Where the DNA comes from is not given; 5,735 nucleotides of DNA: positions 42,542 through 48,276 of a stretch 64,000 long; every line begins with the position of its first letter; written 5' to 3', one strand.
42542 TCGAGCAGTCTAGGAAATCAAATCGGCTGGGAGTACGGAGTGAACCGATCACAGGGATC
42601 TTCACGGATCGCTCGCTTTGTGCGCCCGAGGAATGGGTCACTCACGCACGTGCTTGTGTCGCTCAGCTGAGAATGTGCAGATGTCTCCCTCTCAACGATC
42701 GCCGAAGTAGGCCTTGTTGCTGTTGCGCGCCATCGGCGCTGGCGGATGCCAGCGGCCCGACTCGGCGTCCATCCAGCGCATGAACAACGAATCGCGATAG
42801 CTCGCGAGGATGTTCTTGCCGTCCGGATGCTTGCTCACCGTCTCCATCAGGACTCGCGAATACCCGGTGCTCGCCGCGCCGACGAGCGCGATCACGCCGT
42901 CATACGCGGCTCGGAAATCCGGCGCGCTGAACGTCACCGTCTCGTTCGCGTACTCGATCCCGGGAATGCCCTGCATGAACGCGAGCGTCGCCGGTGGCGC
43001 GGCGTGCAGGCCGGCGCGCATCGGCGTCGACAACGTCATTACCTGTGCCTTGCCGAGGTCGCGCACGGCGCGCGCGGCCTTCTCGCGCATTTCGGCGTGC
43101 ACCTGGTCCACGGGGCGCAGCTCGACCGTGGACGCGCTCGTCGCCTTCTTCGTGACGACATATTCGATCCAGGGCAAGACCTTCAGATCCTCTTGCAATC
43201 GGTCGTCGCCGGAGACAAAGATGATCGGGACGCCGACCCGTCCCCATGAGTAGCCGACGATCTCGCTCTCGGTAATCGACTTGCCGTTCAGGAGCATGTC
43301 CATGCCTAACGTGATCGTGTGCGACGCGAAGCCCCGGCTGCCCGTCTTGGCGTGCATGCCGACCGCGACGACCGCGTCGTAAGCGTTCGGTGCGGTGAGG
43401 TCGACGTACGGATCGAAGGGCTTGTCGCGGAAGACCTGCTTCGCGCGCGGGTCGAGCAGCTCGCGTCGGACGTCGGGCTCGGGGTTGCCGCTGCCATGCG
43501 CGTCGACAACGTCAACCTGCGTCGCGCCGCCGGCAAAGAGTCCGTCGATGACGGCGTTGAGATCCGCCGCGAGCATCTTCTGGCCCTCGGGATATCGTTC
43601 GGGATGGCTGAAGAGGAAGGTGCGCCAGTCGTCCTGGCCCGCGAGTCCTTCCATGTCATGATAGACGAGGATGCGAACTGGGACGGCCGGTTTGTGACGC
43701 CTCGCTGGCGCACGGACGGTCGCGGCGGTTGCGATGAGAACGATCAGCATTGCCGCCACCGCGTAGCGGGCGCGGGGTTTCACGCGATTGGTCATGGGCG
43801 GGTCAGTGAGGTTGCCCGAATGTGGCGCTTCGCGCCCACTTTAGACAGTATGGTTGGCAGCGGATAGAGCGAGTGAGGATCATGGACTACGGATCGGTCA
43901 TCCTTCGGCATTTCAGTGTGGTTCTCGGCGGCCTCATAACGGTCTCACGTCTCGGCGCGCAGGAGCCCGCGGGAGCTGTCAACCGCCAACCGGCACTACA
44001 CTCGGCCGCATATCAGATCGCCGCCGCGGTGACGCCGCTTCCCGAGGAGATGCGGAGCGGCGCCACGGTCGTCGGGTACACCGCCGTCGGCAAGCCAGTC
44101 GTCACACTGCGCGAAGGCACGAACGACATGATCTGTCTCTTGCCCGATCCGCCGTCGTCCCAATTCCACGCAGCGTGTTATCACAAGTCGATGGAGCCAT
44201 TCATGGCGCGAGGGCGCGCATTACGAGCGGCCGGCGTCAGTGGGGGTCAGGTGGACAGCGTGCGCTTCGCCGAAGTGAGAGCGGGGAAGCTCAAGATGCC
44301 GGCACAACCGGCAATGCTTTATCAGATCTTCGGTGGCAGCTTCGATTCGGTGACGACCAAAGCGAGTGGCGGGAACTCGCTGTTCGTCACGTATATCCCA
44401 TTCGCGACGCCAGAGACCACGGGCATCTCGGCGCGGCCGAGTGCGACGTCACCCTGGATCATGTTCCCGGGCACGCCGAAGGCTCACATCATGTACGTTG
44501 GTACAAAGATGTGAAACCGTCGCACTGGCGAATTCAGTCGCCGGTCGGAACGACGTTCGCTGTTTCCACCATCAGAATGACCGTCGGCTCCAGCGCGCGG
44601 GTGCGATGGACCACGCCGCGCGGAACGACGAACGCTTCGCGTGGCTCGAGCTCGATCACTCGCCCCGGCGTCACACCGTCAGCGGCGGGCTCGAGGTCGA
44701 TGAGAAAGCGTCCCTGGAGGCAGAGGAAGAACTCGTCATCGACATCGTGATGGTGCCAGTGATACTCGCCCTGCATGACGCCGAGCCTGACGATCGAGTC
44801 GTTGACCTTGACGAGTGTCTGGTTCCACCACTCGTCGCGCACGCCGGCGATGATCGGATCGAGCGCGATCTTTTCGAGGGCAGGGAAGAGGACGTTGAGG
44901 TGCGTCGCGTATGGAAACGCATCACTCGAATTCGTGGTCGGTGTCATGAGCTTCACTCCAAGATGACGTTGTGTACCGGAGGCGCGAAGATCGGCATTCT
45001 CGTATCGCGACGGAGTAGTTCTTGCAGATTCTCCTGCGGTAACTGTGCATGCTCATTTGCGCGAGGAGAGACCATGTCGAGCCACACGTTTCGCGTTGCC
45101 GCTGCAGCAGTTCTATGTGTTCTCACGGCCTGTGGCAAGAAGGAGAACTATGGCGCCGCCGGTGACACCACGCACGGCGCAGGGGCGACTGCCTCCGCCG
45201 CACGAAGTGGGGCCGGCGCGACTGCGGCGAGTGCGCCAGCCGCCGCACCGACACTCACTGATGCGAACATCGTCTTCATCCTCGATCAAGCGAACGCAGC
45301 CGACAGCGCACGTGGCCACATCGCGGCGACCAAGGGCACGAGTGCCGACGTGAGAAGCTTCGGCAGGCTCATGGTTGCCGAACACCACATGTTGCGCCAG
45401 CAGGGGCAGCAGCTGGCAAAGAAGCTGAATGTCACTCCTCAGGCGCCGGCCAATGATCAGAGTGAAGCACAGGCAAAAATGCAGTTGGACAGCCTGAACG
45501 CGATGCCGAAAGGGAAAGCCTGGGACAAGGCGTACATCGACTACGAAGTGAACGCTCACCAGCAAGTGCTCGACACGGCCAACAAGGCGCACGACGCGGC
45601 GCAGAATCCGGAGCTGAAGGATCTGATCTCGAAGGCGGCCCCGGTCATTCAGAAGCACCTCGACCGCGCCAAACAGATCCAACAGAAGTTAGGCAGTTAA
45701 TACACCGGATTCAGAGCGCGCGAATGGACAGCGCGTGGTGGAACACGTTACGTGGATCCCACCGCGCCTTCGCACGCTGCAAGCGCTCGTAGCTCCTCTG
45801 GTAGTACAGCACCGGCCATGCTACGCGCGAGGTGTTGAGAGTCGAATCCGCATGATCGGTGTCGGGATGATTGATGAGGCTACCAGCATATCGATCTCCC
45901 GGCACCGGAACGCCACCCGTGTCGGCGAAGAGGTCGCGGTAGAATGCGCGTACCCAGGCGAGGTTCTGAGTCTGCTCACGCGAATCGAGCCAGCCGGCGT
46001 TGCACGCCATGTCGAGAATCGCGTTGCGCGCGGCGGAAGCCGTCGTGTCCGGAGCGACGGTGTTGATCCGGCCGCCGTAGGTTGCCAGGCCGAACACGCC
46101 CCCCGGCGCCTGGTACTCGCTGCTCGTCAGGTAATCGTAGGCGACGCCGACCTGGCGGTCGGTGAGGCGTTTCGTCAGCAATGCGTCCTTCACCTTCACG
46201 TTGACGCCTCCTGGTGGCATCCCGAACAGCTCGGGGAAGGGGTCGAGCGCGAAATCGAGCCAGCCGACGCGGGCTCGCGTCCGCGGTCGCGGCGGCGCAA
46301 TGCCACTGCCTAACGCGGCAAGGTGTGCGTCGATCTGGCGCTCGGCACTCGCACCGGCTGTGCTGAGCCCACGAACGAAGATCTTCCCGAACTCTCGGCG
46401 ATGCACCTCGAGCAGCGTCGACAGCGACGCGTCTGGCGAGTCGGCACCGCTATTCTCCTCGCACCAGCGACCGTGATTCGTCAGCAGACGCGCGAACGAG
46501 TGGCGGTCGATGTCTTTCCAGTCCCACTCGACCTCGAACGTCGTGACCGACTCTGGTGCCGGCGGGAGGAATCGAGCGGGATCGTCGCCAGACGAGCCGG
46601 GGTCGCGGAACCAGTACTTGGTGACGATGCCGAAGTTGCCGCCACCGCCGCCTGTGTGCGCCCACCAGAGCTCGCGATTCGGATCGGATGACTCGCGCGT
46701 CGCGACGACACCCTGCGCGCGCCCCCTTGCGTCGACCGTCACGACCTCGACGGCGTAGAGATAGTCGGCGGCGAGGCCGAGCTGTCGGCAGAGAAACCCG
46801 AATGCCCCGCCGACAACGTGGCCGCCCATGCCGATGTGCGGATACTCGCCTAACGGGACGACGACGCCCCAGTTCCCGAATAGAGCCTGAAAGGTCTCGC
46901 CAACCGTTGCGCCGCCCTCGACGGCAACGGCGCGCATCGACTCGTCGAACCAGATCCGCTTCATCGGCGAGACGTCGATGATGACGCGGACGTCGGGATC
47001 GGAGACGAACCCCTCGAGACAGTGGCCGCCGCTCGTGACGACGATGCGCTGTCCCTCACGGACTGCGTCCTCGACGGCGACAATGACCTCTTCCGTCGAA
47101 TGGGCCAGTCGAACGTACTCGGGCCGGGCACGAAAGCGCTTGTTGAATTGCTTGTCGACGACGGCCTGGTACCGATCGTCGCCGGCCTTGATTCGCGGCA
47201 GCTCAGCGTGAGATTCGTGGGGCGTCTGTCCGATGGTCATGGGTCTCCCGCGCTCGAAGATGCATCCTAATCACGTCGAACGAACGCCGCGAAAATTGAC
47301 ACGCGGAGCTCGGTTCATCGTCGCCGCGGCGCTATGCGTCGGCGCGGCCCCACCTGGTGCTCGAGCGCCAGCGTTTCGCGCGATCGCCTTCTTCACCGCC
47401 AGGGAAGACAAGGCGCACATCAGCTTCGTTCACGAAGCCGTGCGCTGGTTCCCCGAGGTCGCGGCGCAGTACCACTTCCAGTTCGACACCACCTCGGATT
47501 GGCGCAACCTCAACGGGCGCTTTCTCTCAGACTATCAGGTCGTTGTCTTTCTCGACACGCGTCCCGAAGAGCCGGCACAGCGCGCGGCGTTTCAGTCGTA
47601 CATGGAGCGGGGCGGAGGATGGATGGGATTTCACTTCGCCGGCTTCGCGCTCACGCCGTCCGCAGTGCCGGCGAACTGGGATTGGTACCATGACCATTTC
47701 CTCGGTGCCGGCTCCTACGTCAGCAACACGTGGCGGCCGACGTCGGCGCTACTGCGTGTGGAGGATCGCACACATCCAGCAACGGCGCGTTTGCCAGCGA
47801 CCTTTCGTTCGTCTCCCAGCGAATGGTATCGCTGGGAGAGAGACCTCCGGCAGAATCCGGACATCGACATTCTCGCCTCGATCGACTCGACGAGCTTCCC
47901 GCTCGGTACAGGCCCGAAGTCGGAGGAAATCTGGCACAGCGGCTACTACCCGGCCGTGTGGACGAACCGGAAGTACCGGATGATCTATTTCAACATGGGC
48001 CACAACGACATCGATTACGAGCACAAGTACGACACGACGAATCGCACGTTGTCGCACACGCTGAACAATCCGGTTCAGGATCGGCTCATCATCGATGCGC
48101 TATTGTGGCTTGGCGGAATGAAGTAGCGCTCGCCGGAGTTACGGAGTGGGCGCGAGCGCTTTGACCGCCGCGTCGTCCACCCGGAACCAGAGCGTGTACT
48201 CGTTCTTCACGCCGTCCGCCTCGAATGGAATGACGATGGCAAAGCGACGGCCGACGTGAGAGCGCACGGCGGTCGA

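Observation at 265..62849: Hyper-abundant non-palindromic octamer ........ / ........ scattered through genes and spacers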

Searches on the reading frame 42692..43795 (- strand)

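Call 46: search_protein_families(library=pfam, proteins=[window:42692-43795:-], max_evalue=0.00001)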
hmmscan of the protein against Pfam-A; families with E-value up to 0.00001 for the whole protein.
window:42692-43795:- (367 aa): 1 family
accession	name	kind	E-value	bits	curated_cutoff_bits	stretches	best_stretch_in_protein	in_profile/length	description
PF04951.18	Peptidase_M55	-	3.2e-47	161.6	25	1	41-299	2-260/264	D-aminopeptidase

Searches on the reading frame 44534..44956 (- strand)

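Call 71: search_protein_families(library=pfam, proteins=[window:44534-44956:-], max_evalue=0.00001)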
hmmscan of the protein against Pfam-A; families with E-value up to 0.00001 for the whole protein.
window:44534-44956:- (140 aa): 1 family
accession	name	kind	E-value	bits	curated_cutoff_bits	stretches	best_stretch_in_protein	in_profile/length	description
PF07883.17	Cupin_2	-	8.4e-09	35.5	27.2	1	64-130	10-69/70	Cupin domain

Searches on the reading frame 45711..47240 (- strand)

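Call 7: search_protein_families(library=ncbifam, proteins=[window:45711-47240:-])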
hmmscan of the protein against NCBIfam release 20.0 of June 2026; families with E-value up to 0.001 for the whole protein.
window:45711-47240:- (509 aa): 2 families
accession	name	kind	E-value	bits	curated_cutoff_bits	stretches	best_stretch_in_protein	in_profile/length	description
NF041226.1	BagK_FevA1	equivalog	1.2e-20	73.4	800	1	15-209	17-199/453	bagremycin/ferroverdin biosynthesis FAD-dependent oxygenase BagK/FevA1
NF041227.1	BagG_FevA2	exception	1.6e-20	73.1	850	1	17-211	24-205/455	bagremycin/ferroverdin biosynthesis FAD-dependent oxygenase BagG/FevA2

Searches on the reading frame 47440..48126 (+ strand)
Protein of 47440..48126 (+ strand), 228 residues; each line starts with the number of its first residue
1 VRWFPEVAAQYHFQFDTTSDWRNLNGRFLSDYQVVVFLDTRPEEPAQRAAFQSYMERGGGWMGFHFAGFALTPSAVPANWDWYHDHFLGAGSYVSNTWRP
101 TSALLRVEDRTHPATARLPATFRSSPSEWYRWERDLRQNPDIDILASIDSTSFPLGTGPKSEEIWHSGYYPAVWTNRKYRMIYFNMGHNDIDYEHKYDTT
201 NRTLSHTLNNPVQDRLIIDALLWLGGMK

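Call 71: search_protein_families(library=pfam, proteins=[window:47440-48126:+], max_evalue=0.00001)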
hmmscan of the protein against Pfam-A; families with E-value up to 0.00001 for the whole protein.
window:47440-48126:+ (228 aa): 1 family
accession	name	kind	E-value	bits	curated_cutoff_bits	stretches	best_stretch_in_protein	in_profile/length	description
PF06283.17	ThuA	-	1.4e-32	114.1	33.4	1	3-196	22-196/209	Trehalose utilisation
